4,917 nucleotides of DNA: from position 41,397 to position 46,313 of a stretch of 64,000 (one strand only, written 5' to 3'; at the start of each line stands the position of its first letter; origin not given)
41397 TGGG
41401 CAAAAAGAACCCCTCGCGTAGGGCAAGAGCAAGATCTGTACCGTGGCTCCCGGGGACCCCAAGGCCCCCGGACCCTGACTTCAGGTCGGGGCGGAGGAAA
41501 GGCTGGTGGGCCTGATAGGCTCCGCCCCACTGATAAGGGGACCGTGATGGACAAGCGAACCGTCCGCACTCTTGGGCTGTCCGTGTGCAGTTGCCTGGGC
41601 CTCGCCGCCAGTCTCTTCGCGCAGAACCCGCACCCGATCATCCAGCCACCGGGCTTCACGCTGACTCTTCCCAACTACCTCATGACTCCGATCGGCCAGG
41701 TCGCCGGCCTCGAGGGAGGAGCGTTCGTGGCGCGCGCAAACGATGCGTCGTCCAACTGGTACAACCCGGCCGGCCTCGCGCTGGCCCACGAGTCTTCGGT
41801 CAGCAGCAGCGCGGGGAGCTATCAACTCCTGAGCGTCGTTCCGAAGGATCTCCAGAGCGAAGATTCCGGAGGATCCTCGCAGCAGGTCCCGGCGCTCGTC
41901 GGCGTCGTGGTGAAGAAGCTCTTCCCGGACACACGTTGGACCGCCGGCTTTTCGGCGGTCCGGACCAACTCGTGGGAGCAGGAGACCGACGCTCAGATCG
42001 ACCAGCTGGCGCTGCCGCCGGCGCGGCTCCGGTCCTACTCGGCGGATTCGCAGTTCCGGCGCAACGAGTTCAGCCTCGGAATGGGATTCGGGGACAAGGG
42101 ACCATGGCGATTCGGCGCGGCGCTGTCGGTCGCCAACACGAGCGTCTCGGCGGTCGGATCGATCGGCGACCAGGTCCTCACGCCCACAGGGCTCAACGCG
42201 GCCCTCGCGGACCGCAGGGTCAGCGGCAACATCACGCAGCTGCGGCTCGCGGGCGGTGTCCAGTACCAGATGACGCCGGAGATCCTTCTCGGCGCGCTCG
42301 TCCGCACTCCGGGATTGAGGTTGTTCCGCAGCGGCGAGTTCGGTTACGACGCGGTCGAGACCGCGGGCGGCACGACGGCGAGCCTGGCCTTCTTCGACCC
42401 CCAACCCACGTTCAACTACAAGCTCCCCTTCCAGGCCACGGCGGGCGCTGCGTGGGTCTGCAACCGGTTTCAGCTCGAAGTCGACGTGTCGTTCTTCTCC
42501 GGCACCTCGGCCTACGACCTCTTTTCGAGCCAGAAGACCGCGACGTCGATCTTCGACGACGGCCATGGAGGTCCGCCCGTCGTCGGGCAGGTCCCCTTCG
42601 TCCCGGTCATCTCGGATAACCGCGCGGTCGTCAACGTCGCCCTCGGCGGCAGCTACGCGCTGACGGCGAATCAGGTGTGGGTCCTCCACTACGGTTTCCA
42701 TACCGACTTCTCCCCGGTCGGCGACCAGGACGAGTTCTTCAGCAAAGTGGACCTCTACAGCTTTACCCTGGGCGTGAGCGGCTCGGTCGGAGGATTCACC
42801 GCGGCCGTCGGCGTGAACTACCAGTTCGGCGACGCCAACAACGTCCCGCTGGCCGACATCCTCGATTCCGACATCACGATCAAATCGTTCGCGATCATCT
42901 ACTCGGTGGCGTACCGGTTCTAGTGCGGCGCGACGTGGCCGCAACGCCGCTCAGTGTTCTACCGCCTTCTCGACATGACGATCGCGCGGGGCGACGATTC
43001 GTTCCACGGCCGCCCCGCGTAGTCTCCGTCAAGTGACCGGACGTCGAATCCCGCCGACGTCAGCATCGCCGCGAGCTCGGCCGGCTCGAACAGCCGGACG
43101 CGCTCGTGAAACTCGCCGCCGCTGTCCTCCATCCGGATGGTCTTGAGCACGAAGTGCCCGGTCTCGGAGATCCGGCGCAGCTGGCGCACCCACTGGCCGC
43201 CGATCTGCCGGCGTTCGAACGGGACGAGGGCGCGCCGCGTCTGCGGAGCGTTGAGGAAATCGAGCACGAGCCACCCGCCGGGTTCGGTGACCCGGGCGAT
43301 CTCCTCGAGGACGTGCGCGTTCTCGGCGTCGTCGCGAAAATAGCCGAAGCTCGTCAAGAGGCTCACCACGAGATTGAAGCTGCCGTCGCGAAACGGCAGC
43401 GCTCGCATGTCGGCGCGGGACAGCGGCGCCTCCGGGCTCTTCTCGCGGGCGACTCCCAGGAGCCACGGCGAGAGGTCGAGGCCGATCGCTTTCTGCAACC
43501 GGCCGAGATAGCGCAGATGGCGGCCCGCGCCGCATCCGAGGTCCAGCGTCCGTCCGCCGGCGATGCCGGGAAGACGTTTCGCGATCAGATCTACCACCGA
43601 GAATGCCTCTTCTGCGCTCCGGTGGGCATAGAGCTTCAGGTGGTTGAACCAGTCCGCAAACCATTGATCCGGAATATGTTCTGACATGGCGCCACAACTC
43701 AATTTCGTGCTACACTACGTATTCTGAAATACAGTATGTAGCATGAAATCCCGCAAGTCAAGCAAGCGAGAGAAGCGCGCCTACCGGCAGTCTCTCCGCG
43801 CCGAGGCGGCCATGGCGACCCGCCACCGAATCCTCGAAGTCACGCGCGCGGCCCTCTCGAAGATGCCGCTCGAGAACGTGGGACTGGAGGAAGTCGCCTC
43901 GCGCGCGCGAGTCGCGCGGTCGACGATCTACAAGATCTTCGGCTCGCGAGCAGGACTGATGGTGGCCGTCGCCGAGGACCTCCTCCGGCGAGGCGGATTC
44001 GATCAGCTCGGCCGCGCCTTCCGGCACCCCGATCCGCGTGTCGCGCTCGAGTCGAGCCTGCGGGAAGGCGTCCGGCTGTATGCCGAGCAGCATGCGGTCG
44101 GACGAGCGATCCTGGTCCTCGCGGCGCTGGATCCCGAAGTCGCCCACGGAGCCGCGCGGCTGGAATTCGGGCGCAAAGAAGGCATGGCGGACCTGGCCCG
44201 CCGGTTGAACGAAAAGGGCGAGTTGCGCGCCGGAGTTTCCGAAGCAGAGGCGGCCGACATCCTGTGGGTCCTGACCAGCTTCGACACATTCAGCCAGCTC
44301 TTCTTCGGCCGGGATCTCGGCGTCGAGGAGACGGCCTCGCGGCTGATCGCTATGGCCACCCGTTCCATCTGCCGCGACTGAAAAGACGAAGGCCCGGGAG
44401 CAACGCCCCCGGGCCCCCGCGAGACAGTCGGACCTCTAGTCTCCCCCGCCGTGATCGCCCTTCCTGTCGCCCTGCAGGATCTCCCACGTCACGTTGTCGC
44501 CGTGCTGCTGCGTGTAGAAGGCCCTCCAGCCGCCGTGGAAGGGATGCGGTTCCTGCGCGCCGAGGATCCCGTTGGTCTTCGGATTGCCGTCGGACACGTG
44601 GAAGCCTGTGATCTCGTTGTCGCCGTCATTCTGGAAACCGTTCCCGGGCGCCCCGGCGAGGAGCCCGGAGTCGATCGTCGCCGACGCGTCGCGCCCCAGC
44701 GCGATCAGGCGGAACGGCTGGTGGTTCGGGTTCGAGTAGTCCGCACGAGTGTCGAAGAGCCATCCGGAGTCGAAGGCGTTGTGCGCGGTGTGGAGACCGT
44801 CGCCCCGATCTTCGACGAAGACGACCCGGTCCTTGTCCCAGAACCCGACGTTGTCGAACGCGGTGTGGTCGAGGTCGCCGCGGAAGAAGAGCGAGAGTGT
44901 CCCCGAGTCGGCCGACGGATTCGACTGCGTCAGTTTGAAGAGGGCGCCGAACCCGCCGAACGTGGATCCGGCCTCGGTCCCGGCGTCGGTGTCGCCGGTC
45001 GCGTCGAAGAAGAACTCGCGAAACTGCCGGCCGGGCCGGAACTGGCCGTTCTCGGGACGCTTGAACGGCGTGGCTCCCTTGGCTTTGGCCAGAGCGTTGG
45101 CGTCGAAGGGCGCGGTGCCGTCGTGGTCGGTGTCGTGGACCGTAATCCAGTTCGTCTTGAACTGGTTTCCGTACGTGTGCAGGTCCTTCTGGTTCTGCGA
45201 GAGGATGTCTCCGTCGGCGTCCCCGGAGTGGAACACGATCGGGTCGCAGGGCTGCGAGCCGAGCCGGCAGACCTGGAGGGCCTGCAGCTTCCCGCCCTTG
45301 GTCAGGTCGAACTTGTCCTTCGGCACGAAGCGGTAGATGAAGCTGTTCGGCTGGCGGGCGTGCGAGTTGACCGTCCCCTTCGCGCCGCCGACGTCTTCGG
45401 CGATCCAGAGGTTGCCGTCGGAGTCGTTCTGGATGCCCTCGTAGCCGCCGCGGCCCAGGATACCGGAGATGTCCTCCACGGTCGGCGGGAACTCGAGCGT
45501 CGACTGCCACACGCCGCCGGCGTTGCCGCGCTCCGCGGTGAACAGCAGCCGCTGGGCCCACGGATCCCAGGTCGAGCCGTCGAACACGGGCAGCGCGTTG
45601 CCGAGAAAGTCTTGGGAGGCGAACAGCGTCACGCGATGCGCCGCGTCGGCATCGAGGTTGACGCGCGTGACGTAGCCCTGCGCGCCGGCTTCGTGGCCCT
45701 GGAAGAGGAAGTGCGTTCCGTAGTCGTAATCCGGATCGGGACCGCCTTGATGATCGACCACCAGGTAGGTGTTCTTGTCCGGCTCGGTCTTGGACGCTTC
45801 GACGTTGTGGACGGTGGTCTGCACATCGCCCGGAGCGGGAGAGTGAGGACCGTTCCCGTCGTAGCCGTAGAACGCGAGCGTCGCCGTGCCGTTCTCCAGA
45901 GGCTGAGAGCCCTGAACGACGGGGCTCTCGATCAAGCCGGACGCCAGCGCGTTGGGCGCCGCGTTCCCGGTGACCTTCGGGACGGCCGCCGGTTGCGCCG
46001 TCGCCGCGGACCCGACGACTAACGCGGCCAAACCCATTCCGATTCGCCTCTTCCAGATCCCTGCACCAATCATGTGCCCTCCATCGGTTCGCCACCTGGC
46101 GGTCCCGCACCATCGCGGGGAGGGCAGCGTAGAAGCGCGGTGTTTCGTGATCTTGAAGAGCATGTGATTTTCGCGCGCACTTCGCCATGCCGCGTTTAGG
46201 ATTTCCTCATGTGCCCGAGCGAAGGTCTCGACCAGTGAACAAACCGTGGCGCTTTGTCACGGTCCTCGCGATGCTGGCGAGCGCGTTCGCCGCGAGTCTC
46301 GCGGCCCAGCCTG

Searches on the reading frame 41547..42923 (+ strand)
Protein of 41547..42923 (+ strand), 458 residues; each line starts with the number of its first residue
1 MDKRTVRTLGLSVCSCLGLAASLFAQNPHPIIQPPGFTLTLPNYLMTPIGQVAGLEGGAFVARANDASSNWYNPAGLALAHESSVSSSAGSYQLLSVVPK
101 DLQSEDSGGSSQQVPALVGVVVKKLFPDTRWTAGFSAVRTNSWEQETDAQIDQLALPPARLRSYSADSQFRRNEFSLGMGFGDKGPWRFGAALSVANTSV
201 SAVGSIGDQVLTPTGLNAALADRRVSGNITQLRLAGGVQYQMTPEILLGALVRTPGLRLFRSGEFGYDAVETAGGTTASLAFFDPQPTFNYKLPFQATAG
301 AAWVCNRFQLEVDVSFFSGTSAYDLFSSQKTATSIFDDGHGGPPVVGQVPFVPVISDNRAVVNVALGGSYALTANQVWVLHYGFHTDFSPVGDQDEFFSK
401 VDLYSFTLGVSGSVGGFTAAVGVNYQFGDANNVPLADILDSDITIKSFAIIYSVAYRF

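Call 31: search_protein_families(library=pfam, proteins=[window:41547-42923:+], max_evalue=1)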
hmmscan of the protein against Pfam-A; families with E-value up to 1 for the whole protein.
window:41547-42923:+ (458 aa): 3 families
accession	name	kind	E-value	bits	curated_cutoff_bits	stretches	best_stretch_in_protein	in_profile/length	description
PF03349.22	Toluene_X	-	0.013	14.5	29.7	1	61-396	31-349/421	Outer membrane protein transport protein (OMPP1/FadL/TodX)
PF13729.12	TraF_2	-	0.14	11.8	25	0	265-314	223-263/264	F plasmid transfer operon, TraF, protein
PF13505.12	OMP_b-brl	-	0.62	10.7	28.7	0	295-458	46-175/175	Outer membrane protein beta-barrel domain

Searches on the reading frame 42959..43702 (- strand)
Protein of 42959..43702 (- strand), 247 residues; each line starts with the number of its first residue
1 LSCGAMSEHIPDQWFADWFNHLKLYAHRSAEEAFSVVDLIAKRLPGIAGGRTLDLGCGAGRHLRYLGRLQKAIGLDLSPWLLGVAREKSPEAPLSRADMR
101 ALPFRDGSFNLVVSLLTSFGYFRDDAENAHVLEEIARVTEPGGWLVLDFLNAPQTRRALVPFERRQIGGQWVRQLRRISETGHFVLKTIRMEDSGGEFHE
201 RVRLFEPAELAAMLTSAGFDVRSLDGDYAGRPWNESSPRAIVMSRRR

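Call 15: search_protein_families(library=pfam, proteins=[window:42959-43702:-], max_evalue=0.01)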
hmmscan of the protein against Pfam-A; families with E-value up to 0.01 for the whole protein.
window:42959-43702:- (247 aa): 7 families
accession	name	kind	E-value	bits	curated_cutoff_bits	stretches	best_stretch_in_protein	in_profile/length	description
PF08241.18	Methyltransf_11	-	4e-18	66.3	21.2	1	53-147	1-95/95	Methyltransferase domain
PF13649.12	Methyltransf_25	-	5e-18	66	27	1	53-143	2-97/97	Methyltransferase domain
PF13489.12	Methyltransf_23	-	4.3e-12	46.5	27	1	25-223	1-163/164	Methyltransferase domain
PF13847.12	Methyltransf_31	-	2.1e-10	40.9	27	1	49-149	4-111/145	Methyltransferase domain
PF08242.18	Methyltransf_12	-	8.1e-08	33.3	30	1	53-145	1-98/98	Methyltransferase domain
PF01209.24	Ubie_methyltran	-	4.9e-06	26.5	20.1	1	44-147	43-151/233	ubiE/COQ5 methyltransferase family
PF05148.21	Methyltransf_8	-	0.0038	17.5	27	1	52-146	76-155/219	Hypothetical methyltransferase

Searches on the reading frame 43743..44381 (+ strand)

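Call 15: search_protein_families(library=pfam, proteins=[window:43743-44381:+], max_evalue=0.01)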
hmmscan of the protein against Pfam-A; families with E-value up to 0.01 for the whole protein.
window:43743-44381:+ (212 aa): 2 families
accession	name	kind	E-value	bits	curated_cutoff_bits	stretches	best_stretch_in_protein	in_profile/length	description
PF00440.29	TetR_N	-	2.1e-08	34.2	24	1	30-76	1-47/47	Bacterial regulatory proteins, tetR family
PF16859.10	TetR_C_11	-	0.0017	19.2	32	1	99-177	8-89/113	Tetracyclin repressor-like, C-terminal domain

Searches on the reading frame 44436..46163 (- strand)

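Call 15: search_protein_families(library=pfam, proteins=[window:44436-46163:-], max_evalue=0.01)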
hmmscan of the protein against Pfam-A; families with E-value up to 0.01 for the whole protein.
window:44436-46163:- (575 aa): 1 family
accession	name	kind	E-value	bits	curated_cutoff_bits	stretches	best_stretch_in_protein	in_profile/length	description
PF05787.19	PhoX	-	4.5e-08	33.1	24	1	271-430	260-411/515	Alkaline phosphatase PhoX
